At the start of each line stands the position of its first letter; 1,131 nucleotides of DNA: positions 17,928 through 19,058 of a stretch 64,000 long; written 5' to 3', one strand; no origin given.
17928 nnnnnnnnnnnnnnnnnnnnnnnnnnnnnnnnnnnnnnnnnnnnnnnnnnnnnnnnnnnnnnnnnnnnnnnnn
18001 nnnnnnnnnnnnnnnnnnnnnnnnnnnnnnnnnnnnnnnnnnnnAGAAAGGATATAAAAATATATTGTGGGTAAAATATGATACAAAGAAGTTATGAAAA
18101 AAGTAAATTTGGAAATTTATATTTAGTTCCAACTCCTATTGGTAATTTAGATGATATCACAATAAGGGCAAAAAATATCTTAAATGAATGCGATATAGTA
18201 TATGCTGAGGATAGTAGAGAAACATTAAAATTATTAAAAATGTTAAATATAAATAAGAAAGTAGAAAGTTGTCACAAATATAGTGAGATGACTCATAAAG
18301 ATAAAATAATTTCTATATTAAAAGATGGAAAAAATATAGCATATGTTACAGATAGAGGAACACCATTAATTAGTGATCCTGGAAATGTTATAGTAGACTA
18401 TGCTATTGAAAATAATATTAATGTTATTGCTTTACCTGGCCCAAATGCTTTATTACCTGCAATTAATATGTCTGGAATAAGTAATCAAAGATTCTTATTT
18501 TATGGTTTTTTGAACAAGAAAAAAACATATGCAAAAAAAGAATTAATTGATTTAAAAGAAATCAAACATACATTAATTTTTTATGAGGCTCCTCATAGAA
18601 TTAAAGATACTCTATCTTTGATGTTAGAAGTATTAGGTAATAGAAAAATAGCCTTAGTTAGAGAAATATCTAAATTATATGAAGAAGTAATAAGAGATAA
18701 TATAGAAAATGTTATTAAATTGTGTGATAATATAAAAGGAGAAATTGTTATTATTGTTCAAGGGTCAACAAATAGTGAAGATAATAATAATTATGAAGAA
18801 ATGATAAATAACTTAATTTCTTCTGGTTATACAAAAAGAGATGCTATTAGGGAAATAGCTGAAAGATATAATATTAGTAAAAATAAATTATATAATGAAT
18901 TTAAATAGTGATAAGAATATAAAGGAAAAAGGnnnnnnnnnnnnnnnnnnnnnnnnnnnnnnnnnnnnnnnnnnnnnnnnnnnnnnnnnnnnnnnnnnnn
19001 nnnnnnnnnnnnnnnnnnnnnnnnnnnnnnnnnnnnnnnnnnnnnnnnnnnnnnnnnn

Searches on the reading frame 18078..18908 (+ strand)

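Call 15: search_protein_families(library=pfam, proteins=[window:18078-18908:+])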
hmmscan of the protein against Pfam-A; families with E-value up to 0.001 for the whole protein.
window:18078-18908:+ (276 aa): 1 family
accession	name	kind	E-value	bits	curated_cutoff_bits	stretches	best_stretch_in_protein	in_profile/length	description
PF00590.25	TP_methylase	-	4.2e-28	99.2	27.8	1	14-211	2-210/212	Tetrapyrrole (Corrin/Porphyrin) Methylases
